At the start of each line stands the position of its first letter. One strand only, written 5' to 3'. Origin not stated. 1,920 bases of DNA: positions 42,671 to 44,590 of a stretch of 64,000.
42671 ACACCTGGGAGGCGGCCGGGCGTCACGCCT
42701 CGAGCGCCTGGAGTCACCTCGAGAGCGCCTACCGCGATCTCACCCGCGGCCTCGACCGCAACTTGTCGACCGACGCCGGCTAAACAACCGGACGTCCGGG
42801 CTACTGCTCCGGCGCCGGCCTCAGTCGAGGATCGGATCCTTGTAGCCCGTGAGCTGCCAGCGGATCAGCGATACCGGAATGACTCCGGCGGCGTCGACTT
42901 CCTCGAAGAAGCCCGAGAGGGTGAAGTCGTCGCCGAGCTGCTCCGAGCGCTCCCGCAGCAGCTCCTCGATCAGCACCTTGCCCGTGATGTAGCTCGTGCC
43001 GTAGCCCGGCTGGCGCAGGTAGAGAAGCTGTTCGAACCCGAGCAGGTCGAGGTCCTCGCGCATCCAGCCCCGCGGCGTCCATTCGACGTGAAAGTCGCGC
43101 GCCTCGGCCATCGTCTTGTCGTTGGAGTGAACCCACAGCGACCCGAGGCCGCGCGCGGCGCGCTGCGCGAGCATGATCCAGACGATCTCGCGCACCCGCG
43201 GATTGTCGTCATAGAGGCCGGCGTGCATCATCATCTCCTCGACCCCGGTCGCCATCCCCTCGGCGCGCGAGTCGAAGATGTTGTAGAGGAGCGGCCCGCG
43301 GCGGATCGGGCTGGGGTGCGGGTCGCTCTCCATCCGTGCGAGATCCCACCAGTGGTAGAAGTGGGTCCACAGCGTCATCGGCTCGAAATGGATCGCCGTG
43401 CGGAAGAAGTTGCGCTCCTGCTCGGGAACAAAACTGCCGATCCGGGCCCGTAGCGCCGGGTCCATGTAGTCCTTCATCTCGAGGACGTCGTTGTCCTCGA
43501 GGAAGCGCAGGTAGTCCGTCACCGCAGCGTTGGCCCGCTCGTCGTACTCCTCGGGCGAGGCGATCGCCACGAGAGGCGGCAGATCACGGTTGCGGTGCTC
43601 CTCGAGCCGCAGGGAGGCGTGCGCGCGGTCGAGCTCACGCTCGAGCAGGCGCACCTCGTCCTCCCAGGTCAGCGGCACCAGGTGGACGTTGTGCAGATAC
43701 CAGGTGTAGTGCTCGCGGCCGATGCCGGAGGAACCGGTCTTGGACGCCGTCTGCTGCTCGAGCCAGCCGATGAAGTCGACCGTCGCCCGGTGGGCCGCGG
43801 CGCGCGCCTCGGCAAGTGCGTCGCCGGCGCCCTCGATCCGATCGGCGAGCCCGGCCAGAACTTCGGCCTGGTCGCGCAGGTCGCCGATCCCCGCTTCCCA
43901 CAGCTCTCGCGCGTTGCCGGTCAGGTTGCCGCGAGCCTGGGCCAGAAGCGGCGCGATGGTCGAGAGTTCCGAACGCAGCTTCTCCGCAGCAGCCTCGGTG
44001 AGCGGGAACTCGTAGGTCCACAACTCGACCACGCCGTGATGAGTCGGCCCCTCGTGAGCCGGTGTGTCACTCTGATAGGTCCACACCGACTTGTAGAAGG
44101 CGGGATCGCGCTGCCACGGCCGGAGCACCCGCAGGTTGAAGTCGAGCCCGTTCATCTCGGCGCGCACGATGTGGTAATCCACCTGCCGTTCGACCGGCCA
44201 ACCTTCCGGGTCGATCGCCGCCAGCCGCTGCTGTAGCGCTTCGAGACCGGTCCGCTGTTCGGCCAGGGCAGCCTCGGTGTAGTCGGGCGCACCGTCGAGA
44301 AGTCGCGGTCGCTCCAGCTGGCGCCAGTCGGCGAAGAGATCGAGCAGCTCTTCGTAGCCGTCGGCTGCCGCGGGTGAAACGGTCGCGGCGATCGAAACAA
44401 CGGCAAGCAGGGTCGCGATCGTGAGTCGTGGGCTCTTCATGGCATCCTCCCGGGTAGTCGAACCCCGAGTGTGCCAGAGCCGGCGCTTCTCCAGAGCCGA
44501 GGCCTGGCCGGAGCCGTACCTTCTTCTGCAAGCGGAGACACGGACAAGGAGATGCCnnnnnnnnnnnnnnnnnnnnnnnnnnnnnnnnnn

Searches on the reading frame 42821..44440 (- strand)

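Call 83: search_protein_families(library=pfam, proteins=[window:42821-44440:-], max_evalue=0.00001)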
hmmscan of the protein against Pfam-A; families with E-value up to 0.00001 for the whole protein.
window:42821-44440:- (539 aa): 1 family
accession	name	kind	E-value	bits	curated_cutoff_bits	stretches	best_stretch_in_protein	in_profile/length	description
PF05960.17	DUF885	-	5e-23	83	32.4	2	51-284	16-257/532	Bacterial protein of unknown function (DUF885)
